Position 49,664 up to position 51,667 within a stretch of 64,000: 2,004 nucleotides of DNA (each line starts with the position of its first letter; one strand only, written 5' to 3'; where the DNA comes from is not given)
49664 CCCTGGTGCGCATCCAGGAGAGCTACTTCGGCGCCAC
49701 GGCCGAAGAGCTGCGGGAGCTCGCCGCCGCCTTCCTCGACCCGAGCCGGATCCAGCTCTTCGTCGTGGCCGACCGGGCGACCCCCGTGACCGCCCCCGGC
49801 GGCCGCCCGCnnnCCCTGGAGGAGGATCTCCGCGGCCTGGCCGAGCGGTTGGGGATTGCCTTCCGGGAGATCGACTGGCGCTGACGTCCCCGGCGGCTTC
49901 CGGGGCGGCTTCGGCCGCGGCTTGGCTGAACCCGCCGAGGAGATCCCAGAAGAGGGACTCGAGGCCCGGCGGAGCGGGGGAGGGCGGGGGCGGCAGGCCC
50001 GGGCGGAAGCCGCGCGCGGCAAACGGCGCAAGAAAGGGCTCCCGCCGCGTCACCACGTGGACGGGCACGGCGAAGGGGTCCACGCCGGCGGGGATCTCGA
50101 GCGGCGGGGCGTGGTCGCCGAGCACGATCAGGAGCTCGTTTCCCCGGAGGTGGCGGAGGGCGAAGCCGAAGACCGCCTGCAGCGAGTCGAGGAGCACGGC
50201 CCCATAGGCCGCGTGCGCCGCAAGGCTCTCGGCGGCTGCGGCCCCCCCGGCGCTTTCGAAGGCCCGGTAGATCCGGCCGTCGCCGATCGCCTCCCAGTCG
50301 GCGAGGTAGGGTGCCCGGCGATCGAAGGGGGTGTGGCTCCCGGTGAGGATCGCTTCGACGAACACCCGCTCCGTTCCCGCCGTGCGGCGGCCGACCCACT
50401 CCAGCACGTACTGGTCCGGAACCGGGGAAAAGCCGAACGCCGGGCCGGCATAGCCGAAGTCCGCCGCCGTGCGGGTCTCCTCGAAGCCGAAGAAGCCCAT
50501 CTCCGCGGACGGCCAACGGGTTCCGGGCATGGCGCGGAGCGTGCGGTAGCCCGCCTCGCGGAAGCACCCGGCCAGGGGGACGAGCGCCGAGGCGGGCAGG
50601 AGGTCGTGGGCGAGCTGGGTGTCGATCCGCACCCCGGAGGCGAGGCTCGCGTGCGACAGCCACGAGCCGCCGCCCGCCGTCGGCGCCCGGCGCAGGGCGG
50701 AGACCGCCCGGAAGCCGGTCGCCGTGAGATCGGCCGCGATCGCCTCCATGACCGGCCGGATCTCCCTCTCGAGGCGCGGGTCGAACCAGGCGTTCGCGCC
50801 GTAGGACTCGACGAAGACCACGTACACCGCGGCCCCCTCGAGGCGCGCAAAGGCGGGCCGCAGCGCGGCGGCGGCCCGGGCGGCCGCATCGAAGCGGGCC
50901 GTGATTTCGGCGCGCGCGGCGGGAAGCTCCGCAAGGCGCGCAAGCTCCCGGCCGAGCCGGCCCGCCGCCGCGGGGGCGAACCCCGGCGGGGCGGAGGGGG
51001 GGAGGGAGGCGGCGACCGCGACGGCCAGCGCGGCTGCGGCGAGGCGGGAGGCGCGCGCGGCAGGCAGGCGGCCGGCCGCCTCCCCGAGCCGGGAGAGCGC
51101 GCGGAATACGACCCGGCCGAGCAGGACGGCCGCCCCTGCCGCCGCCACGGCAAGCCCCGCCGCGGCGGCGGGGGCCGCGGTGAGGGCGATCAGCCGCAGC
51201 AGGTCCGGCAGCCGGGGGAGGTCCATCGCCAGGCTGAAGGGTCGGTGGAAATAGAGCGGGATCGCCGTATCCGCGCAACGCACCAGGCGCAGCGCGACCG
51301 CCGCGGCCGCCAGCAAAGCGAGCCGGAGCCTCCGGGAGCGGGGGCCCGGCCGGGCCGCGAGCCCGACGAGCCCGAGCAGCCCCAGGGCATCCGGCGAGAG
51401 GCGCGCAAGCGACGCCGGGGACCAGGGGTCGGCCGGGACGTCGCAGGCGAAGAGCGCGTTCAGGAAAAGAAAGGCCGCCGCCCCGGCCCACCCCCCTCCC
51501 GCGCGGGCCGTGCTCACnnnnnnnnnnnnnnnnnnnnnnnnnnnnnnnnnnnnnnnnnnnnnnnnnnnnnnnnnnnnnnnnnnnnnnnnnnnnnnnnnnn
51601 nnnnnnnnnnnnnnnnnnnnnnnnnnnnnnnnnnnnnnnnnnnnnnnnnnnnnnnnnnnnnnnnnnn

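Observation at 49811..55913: Translationally coupled operon mixing phospholipid head-group, glycosyl-transfer, LtaS-like and pterin/pyrimidine-type enzymes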

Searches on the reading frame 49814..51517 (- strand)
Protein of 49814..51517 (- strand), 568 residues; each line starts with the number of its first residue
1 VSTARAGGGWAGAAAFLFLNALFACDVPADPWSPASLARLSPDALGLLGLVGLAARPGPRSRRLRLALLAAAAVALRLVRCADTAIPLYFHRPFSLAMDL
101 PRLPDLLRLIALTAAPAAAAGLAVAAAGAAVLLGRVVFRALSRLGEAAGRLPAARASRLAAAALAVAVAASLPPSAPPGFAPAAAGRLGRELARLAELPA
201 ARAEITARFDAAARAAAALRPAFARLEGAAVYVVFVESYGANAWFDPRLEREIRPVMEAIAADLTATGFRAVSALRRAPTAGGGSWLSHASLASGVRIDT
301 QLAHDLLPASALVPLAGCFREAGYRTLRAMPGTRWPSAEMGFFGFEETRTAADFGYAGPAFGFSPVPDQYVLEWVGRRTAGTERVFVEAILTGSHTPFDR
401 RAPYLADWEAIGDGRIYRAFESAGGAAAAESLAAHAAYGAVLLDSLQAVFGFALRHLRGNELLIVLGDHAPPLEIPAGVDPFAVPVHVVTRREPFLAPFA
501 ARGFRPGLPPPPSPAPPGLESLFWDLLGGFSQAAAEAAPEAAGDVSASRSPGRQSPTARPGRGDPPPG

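Call 6: search_protein_families(library=pfam, proteins=[window:49814-51517:-], max_evalue=0.01)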
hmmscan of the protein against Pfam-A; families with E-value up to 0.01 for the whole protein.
window:49814-51517:- (568 aa): 0 families

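Call 7: search_protein_families(library=ncbifam, proteins=[window:49814-51517:-], max_evalue=0.01)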
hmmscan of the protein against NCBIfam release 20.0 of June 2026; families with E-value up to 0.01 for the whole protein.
window:49814-51517:- (568 aa): 0 families

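Call 16: find_homologous_proteins(query=window:49814-51517:-, max_evalue=0.001)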
Query window:49814-51517:- (568 aa): 23 proteins with E <= 0.001 among 8000 candidates.
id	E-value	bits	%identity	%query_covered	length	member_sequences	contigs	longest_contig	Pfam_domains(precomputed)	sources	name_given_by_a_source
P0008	0.0e+0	1195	100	100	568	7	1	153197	-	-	-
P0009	7.1e-296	1000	86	96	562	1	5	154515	-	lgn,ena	-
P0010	2.6e-184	632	60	97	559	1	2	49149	-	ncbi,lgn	ncbi:MAG: hypothetical protein WHT06_13015 [Desulfobacterales bacterium]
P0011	1.2e-178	613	57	98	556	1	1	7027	-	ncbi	-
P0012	1.3e-177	610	58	98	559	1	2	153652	-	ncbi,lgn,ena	-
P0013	2.1e-112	395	43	91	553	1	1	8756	-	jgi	jgi:hypothetical protein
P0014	2.4e-110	388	44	92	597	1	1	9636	-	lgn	-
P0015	5.4e-92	327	41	94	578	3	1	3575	-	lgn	-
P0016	2.3e-44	170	35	53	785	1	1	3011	PF01066.27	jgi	jgi:phosphatidylglycerophosphate synthase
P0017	5.8e-43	166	37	51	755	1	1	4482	PF01066.27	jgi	jgi:phosphatidylglycerophosphate synthase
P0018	5.6e-42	162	37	51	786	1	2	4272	PF01066.27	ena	-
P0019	1.5e-41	161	37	54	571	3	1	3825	PF00884.29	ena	-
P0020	1.7e-41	161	37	58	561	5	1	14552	PF00884.29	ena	-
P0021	2.1e-39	154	35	57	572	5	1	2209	PF00884.29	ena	-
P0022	1.5e-38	151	33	56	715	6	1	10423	PF01066.27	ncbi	ncbi:MAG: CDP-alcohol phosphatidyltransferase family protein [Aeromicrobium sp.]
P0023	2.1e-38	151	33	57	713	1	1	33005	PF01066.27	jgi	jgi:phosphatidylglycerophosphate synthase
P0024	2.7e-38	150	29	84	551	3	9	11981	PF00884.29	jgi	jgi:hypothetical protein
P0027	2.1e-34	137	34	56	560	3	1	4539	PF00884.29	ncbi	-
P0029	2.9e-32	130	32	81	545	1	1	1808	PF00884.29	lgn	-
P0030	3.8e-31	127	35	61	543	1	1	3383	PF00884.29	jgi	-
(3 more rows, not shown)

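Call 17: find_encoding_contigs(protein=P0023, flank=10000, max_places=2)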
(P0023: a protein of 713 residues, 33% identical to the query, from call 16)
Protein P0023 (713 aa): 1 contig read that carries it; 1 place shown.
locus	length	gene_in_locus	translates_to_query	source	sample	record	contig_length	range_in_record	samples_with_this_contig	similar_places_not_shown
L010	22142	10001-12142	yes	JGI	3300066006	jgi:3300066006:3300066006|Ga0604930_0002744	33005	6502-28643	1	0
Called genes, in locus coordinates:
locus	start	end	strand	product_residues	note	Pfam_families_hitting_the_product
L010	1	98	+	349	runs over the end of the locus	PF01212:Beta_elim_lyase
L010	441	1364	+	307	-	PF00795:CN_hydrolase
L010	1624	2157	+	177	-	-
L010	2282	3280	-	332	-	PF02322:Cyt_bd_oxida_II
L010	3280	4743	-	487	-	PF01654:Cyt_bd_oxida_I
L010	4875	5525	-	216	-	PF10708:DUF2510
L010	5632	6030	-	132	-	-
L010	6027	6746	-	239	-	PF01872:RibD_C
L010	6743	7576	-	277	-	PF03706:LPG_synthase_TM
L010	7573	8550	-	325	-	PF20706:GT4-conflict, PF00534:Glycos_transf_1, PF13692:Glyco_trans_1_4, PF13524:Glyco_trans_1_2 (weak)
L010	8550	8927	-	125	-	PF01242:PTPS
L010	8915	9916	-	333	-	-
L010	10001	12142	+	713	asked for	PF01066:CDP-OH_P_transf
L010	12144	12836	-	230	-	PF13490:zf-HC2 (weak)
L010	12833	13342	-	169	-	PF04542:Sigma70_r2, PF22029:PhyR_sigma2 (weak), PF08281:Sigma70_r4_2, PF04545:Sigma70_r4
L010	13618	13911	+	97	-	-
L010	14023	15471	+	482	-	PF02805:Ada_Zn_binding, PF12833:HTH_18, PF00165:HTH_AraC (weak), PF06029:AlkA_N, PF00730:HhH-GPD (weak)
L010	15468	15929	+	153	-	PF02870:Methyltransf_1N (weak), PF01035:DNA_binding_1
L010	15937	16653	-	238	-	PF25213:HVO_A0261_N (weak), PF09339:HTH_IclR, PF01614:IclR_C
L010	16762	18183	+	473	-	PF00330:Aconitase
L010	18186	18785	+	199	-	PF00694:Aconitase_C, PF27512:LeuD (weak), PF27434:LeuD_C (weak)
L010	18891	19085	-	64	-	-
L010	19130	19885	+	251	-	PF01553:Acyltransferase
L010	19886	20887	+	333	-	PF01210:NAD_Gly3P_dh_N, PF02558:ApbA, PF03446:NAD_binding_2 (faint), PF03807:F420_oxidored, PF07479:NAD_Gly3P_dh_C, PF20618:GPD_NAD_C_bact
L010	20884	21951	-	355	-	PF01053:Cys_Met_Meta_PP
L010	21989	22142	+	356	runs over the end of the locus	PF01820:Dala_Dala_lig_N, PF02222:ATP-grasp, PF07478:Dala_Dala_lig_C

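Call 18: find_encoding_contigs(protein=P0022, flank=10000, max_places=2)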
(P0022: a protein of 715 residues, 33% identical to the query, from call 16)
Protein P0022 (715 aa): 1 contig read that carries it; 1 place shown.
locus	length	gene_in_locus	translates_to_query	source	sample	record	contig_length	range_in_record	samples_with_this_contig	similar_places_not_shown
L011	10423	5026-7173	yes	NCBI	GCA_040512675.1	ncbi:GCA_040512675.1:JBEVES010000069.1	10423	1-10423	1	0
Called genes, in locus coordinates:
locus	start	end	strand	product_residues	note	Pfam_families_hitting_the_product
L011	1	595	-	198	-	PF02720:DUF222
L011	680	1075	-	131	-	-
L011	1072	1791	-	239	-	PF01872:RibD_C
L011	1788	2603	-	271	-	PF03706:LPG_synthase_TM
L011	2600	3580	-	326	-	PF20706:GT4-conflict, PF00534:Glycos_transf_1, PF13692:Glyco_trans_1_4, PF13524:Glyco_trans_1_2 (weak)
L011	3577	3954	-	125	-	PF01242:PTPS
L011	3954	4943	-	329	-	-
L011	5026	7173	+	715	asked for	PF01066:CDP-OH_P_transf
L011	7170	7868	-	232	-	PF13490:zf-HC2 (weak)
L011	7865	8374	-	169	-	PF04542:Sigma70_r2, PF22029:PhyR_sigma2 (weak), PF08281:Sigma70_r4_2, PF04545:Sigma70_r4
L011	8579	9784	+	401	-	PF01757:Acyl_transf_3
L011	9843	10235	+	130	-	PF06803:DUF1232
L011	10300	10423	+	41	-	PF02805:Ada_Zn_binding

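Call 19: find_encoding_contigs(protein=P0020, flank=10000, max_places=2)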
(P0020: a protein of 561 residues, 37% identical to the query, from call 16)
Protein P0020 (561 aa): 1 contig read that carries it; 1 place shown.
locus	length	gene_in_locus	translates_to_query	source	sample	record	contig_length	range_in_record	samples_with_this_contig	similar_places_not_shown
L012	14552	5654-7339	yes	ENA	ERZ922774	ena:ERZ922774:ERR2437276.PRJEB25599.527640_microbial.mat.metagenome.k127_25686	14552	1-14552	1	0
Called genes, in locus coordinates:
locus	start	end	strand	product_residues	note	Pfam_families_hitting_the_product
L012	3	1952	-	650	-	?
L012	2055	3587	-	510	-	PF03553:Na_H_antiporter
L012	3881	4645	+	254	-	PF01066:CDP-OH_P_transf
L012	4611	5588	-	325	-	PF03706:LPG_synthase_TM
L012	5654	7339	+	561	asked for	PF00884:Sulfatase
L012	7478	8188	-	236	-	PF00702:Hydrolase, PF13419:HAD_2, PF13242:Hydrolase_like (weak)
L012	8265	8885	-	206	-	PF09837:DUF2064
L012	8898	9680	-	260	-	PF00535:Glycos_transf_2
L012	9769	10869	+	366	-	PF01636:APH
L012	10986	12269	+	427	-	PF13416:SBP_bac_8, PF01547:SBP_bac_1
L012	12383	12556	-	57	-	-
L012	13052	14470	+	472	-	PF00148:Oxidored_nitro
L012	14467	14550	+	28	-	?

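Call 25: search_solved_structures(query=A1, max_evalue=1, show_alignments=2)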
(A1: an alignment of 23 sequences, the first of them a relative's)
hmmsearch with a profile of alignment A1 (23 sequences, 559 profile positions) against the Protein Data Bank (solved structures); distinct sequences matched with E-value up to 1: 7.
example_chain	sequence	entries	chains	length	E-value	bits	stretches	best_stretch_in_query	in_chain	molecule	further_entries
5l75_F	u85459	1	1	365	0.11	14.2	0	6-98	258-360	FIG000988: Predicted permease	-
7aoi_BB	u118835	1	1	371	0.31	12.7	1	122-211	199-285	mL68,mL68,mL68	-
3lxq_A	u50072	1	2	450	0.35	12.5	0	316-408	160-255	Uncharacterized protein VP1736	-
7sux_A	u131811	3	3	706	0.39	12.4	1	117-248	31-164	NADPH--cytochrome P450 reductase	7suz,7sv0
7n58_A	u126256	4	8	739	0.69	11.6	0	50-159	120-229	ABC transporter B family member 25, mitochondrial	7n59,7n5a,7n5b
9if7_LR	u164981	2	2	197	0.75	11.4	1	142-222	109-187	CWF21 domain-containing protein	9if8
6oik_R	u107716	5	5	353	0.89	11.2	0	24-159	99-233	Muscarinic acetylcholine receptor M2,Muscarinic acetylcholine receptor M2 | Muscarinic acetylcholine receptor M2,muscarinic acetylcholine receptor M2 chimera | 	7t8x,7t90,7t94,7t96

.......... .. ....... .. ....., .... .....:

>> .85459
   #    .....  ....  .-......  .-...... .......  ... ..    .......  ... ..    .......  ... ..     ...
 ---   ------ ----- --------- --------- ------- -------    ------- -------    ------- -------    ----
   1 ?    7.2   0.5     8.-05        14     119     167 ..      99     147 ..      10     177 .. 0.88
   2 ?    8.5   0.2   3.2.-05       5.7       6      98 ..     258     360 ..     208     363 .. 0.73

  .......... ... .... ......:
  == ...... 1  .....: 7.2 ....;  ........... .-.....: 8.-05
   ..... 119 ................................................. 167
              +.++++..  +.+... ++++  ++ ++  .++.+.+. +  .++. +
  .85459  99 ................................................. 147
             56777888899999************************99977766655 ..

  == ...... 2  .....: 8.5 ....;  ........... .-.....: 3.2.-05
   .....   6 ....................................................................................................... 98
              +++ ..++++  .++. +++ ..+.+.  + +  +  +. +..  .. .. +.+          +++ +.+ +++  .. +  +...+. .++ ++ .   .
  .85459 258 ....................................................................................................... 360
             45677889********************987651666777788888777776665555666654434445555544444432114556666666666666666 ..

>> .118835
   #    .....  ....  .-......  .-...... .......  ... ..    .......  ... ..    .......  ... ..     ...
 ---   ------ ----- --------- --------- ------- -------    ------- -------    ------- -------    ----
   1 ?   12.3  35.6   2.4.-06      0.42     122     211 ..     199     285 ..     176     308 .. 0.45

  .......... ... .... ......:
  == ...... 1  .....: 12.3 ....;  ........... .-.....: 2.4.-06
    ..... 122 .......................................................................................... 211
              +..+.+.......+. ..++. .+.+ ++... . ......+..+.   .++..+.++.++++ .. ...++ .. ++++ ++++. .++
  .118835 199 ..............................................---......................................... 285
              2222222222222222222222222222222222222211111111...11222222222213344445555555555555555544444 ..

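Call 27: find_related_loci(query=A1, collection=genome_contigs, flank=10000)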
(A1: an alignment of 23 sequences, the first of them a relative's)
Query A1 (568 aa) in genome_contigs; peptide patterns used: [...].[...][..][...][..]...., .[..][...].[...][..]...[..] (x = any residue, [..] = any of these).
599 stretches matched a pattern (row limit reached: there are more); 577 encode a relative of the query (tblastn E <= 1e-3); the best 80 are kept; 80 distinct loci.
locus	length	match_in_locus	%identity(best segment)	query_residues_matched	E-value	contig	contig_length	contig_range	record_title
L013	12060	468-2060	62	18-548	2e-170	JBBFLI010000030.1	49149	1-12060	MAG: Desulfobacterales bacterium isolate Uz-U4-21 NODE_30_length_49149_cov_5.963849, whole genome shotgun sequence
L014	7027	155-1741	58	13-544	2e-162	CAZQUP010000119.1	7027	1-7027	MAG TPA_asm: uncultured Desulfatibacillum sp. isolate SRP290908_co1_394 genome assembly, contig: NODE_16172_length_7027_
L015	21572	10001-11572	42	13-532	5e-112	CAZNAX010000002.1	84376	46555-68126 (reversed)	MAG TPA_asm: uncultured Desulfatibacillum sp. isolate binchicken_co234_279 genome assembly, contig: NODE_53_length_84376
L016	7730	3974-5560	44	26-550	7e-108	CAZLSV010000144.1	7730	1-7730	MAG TPA_asm: uncultured Desulfatibacillum sp. isolate binchicken_co266_254 genome assembly, contig: NODE_19590_length_77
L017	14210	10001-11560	34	18-531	3e-90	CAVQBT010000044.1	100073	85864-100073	MAG: uncultured delta proteobacterium isolate MFD02923.bin.2.3 genome assembly, contig: contig_44105, whole genome shotg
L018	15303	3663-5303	38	15-559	2e-83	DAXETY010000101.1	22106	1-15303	MAG TPA_asm: Desulfobacterales bacterium isolate cl_S6C574 S6Ck119_294952, whole genome shotgun sequence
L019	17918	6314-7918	36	1-531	6e-89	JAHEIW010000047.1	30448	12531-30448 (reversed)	MAG: Deltaproteobacteria bacterium isolate Ww513 NODE_2710_length_30448_cov_19.969829, whole genome shotgun sequence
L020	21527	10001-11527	37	19-532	2e-79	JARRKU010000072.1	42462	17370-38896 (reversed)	MAG: Desulfobacteraceae bacterium isolate Spart_054_MAG scaffold_178, whole genome shotgun sequence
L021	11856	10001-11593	36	15-539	3e-77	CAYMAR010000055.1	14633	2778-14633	MAG TPA_asm: uncultured Desulfobacteraceae bacterium isolate binchicken_co236_48 genome assembly, contig: NODE_1056_leng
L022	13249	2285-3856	37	15-532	5e-76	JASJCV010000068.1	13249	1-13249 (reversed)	MAG: Desulfobacterales bacterium isolate MO_167.B4 MO_167.c_2845, whole genome shotgun sequence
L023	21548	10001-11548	35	14-530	4e-72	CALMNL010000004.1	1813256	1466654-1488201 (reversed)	MAG TPA_asm: uncultured Desulfatitalea sp. isolate SRR6284162_bin.22_CONCOCT_v1.1_MAG genome assembly, contig: ERZ795126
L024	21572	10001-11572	35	15-532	3e-72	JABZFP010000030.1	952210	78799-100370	MAG: Desulfobacteraceae bacterium isolate 75 scaffold_17, whole genome shotgun sequence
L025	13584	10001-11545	31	15-530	4e-72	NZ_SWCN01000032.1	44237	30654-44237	Desulforhopalus sp. IMCC35007 NODE_32_length_44237_cov_75.006121, whole genome shotgun sequence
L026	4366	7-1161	35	158-531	1e-70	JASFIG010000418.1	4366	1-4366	MAG: Desulfobacterales bacterium isolate D0608S12metaG_Bin_143 D0608S12metaG_FD_scaffold_3996_c1, whole genome shotgun s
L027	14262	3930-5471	36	14-530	1e-70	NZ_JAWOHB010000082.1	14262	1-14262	MAG: Desulfosarcina sp. isolate CWP4-1.bin.65 k191_2568226, whole genome shotgun sequence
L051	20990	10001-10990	38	194-522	2e-48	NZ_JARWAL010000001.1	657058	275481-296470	Halomonas mongoliensis strain DSM 17332 contig00001, whole genome shotgun sequence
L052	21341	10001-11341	34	63-512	2e-48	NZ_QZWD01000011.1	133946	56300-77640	Salinisphaera sp. Q1T1-3 NODE_11_length_133946_cov_19.5276, whole genome shotgun sequence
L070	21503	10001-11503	32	24-522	6e-46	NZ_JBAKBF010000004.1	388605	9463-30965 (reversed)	Pannonibacter anstelovis strain Pt1 NODE_4_length_388605_cov_30.644914, whole genome shotgun sequence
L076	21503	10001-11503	32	24-522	8e-45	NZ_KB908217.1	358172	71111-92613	Pannonibacter phragmitetus DSM 14782 H163DRAFT_scaffold00003.3, whole genome shotgun sequence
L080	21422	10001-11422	30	62-533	2e-44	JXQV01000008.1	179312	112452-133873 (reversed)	Agrobacterium tumefaciens strain MEJ076 contig_8, whole genome shotgun sequence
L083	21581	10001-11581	29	70-562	1e-44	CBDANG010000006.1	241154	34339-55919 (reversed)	MAG: Longimicrobiales bacterium isolate 4ff8b307-611f-46ce-b64a-39cb625f8d25 genome assembly, contig: contig_6, whole ge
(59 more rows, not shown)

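Call 32: predict_structure(alignment_id=A1)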
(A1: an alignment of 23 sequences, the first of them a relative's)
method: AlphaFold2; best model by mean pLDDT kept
length: 568 residues; sequences in the alignment: 23
mean_pLDDT: 83.5   pTM: 0.80
mean pLDDT of the five models: 83.5, 83.4, 82.8, 82.6, 82.6
residues with pLDDT >= 90: 285; 70-90: 196; 50-70: 47; < 50: 40
segments of 3 or more residues with pLDDT < 50: 425-432, 538-568
pLDDT, mean of each block of 10 residues (from residue 1): 61 92 78 82 93 80 91 90 72 69 73 78 88 94 90 89 91 82 84 87 95 88 84 95 89 93 97 96 90 95 90 93 95 76 90 91 85 95 94 74 89 90 50 69 93 94 96 74 96 94 94 92 92 57 34 34 31
secondary structure, 60 per line:
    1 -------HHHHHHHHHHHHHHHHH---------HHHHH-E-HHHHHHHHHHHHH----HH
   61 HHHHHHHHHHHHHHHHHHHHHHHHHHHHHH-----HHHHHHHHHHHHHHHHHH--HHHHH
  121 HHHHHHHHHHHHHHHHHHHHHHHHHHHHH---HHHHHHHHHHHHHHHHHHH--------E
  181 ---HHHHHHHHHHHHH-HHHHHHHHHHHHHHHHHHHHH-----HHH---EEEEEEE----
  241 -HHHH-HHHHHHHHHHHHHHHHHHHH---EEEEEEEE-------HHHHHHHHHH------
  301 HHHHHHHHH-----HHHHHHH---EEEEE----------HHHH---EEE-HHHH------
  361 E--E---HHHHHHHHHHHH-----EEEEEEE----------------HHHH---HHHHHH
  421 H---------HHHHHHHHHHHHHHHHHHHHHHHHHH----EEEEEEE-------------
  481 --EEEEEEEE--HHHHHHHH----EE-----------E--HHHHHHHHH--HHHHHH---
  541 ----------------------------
elements in order: H8-24 H34-38 H42-54 H59-90 H96-113 H116-149 H153-171 H184-196 H198-218 E230-236 H242-245 H247-266 E270-277 H285-294 H301-309 H315-321 E325-329 H340-343 E347-349 H351-354 H368-379 E385-391 H408-411 H415-421 H431-456 E461-467 E483-490 H493-500 H521-529 H532-537
